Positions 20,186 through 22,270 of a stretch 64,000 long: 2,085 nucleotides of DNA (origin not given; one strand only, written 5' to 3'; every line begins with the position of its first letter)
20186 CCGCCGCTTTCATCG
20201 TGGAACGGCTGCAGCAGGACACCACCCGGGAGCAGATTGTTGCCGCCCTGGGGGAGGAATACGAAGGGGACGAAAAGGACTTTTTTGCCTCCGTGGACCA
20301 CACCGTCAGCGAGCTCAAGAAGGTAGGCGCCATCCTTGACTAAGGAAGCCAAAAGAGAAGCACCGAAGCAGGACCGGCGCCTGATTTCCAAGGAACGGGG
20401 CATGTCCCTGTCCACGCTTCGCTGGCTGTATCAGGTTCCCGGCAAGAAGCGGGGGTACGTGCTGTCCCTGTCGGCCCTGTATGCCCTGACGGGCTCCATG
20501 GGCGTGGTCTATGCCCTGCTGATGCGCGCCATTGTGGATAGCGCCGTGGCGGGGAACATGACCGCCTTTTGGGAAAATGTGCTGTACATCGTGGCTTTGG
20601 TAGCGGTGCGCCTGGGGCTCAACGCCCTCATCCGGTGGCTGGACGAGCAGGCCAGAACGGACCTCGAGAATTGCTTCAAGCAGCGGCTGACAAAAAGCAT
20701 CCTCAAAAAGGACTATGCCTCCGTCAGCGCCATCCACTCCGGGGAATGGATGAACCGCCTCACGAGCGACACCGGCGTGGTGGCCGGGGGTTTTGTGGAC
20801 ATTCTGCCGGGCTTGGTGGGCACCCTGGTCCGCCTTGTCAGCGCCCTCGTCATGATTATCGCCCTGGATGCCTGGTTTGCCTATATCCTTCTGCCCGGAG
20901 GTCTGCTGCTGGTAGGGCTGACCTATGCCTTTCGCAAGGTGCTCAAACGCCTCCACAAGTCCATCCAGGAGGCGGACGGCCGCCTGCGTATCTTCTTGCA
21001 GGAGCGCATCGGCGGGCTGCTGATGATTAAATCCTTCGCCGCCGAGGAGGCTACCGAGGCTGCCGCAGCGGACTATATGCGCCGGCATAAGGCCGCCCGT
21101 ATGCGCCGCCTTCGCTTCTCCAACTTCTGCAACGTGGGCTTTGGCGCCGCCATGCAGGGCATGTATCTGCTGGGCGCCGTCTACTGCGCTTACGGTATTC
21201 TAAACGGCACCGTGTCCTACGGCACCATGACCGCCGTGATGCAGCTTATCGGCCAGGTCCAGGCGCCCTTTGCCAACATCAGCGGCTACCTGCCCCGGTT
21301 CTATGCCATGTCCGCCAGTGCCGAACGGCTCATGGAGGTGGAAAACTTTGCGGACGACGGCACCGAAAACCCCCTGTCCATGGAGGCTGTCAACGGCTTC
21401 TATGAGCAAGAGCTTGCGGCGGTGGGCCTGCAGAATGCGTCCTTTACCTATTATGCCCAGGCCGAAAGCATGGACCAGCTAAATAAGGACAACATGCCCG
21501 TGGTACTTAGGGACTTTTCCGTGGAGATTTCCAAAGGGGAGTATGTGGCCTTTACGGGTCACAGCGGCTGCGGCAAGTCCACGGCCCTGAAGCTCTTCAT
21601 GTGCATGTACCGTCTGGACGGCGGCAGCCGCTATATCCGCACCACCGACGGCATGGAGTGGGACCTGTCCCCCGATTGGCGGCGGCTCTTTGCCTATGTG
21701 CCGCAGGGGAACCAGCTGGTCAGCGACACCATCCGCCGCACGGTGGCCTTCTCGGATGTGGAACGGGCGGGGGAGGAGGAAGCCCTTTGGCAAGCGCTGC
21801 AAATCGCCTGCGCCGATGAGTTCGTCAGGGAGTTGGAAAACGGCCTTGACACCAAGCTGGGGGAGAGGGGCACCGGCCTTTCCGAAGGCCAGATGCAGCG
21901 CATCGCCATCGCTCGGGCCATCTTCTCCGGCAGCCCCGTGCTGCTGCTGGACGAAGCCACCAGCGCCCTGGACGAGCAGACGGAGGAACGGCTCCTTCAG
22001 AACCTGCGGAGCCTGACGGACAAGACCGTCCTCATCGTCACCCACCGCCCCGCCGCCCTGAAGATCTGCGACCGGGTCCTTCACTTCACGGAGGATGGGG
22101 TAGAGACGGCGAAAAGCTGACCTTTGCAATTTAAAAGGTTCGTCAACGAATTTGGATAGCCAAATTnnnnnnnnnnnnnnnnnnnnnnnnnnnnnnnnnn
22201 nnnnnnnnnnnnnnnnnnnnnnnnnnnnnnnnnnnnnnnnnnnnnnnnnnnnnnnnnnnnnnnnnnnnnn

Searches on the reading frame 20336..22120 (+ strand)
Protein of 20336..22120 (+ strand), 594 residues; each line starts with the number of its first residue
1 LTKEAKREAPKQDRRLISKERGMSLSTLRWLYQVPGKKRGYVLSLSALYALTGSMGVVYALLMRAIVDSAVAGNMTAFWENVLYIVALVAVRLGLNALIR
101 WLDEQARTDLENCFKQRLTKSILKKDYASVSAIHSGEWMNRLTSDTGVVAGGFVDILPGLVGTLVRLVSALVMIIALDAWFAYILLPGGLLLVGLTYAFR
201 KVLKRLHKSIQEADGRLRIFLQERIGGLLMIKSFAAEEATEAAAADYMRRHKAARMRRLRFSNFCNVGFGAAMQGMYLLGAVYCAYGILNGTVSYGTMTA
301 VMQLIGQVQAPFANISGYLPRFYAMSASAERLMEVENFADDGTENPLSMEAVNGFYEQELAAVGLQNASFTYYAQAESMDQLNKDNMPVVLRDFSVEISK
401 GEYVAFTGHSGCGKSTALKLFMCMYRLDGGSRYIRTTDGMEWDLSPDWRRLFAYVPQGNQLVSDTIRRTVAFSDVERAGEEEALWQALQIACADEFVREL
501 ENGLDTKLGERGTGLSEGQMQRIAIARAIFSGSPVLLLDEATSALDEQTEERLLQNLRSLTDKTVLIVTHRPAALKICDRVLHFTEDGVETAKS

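Call 9: search_protein_families(library=ncbifam, proteins=[window:20336-22120:+], max_evalue=0.1)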
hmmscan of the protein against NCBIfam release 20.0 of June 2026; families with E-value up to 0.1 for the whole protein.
window:20336-22120:+ (594 aa): 189 families (the best 25 are shown)
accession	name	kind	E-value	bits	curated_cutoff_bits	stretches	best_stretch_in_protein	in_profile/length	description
TIGR03375.1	type_I_sec_LssB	subfamily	9.7e-63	212.5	693.1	1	170-584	278-674/696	type I secretion system permease/ATPase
TIGR02857.1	CydD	equivalog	4.8e-62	210.6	435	1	40-583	3-528/529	thiol reductant ABC exporter subunit CydD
TIGR02204.1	MsbA_rel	hypoth_equivalog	1.9e-59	201.8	780.4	1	27-584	5-547/576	ABC transporter, permease/ATP-binding protein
TIGR02203.1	MsbA_lipidA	equivalog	8.1e-59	199.6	602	1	37-583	12-540/572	lipid A export permease/ATP-binding protein MsbA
TIGR00958.1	3a01208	subfamily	1.4e-54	185.6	874.6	1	106-590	228-692/711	antigen peptide transporter 2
TIGR01846.1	type_I_sec_HlyB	subfamily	7.2e-49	166.7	725.55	1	204-585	304-665/694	type I secretion system permease/ATPase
TIGR03796.1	NHLM_micro_ABC1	equivalog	4.2e-48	164.1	853.3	1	52-584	166-684/710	NHLP family bacteriocin export ABC transporter peptidase/permease/ATPase subunit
NF045513.1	HepA_fam_ABC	equivalog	3.3e-47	161.2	725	1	69-582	81-579/610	heterocyst formation ABC transporter subunit HepA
NF008364.0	PRK11160.1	equivalog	6.9e-47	160.3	630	1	128-586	109-549/575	heme ABC transporter ATP-binding protein/permease CydC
TIGR02868.1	CydC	equivalog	4.4e-46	157.6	329.05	1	120-572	94-530/530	thiol reductant ABC exporter subunit CydC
NF008381.0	PRK11176.1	equivalog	1.1e-45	156.2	867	1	114-584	100-551/582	lipid A ABC transporter ATP-binding protein/permease MsbA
TIGR01842.1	type_I_sec_PrtD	subfamily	4.5e-43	147.6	510.15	1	63-586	29-528/544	type I secretion system permease/ATPase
NF050066.1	LPSTprtrPglK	equivalog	1.4e-42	145.9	1000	1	301-584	279-555/558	BC-type lipopolysaccharide transporter PglK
TIGR01193.1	bacteriocin_ABC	subfamily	1.7e-42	145.8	523.85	1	96-587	205-684/708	peptide cleavage/export ABC transporter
TIGR03797.1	NHLM_micro_ABC2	equivalog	2e-42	145.6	709.4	1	37-586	133-659/686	NHLP bacteriocin export ABC transporter permease/ATPase subunit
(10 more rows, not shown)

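Call 10: search_protein_families(library=pfam, proteins=[window:20336-22120:+], max_evalue=1)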
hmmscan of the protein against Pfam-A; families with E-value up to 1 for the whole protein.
window:20336-22120:+ (594 aa): 13 families
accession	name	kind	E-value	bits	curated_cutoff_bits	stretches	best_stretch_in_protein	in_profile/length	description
PF00664.28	ABC_membrane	-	1.3e-27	97.6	28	1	48-312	7-274/274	ABC transporter transmembrane region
PF00005.33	ABC_tran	-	4.4e-24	86.1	25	1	391-543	1-137/137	ABC transporter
PF02463.25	SMC_N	-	8.8e-06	25.7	40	1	514-585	136-212/220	RecF/RecN/SMC N terminal domain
PF13401.12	AAA_22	-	1e-05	26.3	27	1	404-562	8-109/130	AAA domain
PF06472.20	ABC_membrane_2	-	0.0017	18.2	24.4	1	37-125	12-96/269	ABC transporter transmembrane region 2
PF13304.12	AAA_21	-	0.0067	17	27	1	496-574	221-302/304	AAA domain, putative AbiEii toxin, Type IV TA system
PF05729.18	NACHT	-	0.074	13.3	26.7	0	403-422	2-21/167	NACHT domain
PF13555.12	AAA_29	-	0.08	13.1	27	1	395-418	16-39/61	P-loop containing region of AAA domain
PF25221.1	5TMH_Lnb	-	0.12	12.8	25.2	1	38-90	31-83/144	Lnb transmembrane domain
PF20720.3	nSTAND3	-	0.14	12.3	27.2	1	399-441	15-56/155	Novel STAND NTPase 3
PF13191.12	AAA_16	-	0.15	13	32.6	0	400-567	23-166/167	AAA ATPase domain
PF13481.12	AAA_25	-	0.23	11.5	27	0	398-418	30-50/195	AAA domain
PF03193.22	RsgA_GTPase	-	0.25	11.6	30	1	400-419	105-124/174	RsgA GTPase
